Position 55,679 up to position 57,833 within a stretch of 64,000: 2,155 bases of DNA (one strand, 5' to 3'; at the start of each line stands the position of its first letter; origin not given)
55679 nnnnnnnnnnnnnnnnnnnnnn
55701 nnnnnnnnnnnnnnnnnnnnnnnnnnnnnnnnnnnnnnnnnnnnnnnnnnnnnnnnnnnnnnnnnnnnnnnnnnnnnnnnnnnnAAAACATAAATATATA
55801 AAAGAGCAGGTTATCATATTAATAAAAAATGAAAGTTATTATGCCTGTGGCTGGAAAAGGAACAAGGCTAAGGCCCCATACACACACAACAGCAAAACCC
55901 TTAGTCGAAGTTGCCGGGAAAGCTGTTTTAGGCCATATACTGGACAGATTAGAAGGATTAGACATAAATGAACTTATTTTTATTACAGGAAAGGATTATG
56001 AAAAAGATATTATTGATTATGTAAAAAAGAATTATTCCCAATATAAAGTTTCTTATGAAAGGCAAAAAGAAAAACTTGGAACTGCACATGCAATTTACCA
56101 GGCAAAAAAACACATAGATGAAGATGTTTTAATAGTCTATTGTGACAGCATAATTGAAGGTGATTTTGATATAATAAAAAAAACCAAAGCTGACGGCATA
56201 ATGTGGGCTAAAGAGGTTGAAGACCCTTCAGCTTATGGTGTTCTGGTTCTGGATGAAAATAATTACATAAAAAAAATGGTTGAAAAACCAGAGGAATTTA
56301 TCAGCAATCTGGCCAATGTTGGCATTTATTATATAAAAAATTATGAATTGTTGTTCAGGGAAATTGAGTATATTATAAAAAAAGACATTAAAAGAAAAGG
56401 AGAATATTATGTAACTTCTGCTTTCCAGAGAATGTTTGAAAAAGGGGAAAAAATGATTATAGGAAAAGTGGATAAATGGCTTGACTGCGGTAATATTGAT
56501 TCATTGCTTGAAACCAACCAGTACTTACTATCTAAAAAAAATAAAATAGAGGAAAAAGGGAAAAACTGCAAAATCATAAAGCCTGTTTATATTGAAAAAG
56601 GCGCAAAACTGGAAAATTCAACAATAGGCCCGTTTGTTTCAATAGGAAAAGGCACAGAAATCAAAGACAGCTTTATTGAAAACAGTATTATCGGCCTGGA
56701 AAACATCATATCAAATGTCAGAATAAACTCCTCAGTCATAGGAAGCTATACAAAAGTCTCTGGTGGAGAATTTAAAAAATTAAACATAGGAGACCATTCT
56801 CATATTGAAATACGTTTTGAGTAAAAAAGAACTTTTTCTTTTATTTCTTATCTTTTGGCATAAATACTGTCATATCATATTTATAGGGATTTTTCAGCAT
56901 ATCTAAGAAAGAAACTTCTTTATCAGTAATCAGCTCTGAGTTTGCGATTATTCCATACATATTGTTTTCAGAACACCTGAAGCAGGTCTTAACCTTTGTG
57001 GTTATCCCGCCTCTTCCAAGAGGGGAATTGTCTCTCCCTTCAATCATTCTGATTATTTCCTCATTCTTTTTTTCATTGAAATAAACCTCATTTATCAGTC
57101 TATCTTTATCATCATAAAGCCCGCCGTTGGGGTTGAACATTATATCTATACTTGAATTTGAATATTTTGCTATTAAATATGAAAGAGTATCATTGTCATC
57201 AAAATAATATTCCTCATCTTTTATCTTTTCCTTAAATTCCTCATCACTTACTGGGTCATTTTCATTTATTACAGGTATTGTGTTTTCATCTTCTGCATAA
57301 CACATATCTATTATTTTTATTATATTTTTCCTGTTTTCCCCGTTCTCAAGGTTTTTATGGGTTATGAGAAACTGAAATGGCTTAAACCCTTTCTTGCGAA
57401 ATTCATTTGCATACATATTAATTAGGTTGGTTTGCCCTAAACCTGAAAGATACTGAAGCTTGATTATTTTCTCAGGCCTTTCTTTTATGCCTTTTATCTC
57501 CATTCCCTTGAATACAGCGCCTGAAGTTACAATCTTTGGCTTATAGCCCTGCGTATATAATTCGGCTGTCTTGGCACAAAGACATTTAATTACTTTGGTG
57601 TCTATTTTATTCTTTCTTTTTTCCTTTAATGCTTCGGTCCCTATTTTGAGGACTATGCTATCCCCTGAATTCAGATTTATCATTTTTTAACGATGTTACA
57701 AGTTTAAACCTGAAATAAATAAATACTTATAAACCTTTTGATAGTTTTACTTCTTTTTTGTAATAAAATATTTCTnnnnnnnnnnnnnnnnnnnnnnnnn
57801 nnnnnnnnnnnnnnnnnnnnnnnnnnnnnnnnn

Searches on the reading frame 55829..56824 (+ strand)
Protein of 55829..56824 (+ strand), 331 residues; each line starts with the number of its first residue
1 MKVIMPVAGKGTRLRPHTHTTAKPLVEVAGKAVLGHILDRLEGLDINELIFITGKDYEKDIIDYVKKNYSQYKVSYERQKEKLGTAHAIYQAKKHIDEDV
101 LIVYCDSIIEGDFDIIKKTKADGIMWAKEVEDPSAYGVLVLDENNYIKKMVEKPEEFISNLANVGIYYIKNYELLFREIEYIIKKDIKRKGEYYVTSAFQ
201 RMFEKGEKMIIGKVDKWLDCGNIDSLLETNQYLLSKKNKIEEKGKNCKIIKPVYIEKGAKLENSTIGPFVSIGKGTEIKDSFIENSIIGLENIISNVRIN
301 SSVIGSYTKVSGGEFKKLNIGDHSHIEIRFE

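Call 3: search_protein_families(library=pfam, proteins=[window:55829-56824:+], max_evalue=0.01)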
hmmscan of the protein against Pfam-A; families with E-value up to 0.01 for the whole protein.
window:55829-56824:+ (331 aa): 5 families
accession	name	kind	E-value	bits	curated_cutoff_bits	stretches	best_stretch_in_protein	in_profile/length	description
PF00483.29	NTP_transferase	-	2.7e-36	125.8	21.2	1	7-234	6-243/245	Nucleotidyl transferase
PF12804.13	NTP_transf_3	-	3.4e-08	34.3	27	1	8-107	6-96/160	MobA-like NTP transferase domain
PF25084.1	LbH_EIF2B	-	8.7e-06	26.1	54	1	245-311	20-82/105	EIF2B subunit epsilon LbH domain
PF24894.1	Hexapep_GlmU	-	0.0063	17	23.3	0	249-284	37-72/104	GlmU-like, C-terminal hexapeptide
PF00132.30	Hexapep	-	0.0064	16.6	27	0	262-279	6-23/36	Bacterial transferase hexapeptide (six repeats)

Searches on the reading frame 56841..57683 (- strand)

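Call 28: search_protein_families(library=ncbifam, proteins=[window:56841-57683:-], max_evalue=0.01)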
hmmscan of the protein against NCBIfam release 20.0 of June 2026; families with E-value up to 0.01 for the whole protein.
window:56841-57683:- (280 aa): 3 families
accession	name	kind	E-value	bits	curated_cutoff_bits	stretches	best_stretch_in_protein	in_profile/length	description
TIGR01027.1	proB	equivalog_domain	6.2e-38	130.9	186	1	9-252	2-235/363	glutamate 5-kinase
TIGR01092.1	P5CS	equivalog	5.4e-19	67.9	796.75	1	9-250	9-255/715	delta l-pyrroline-5-carboxylate synthetase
TIGR02075.1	pyrH_bact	equivalog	0.00083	19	243.9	1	10-64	4-59/233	UMP kinase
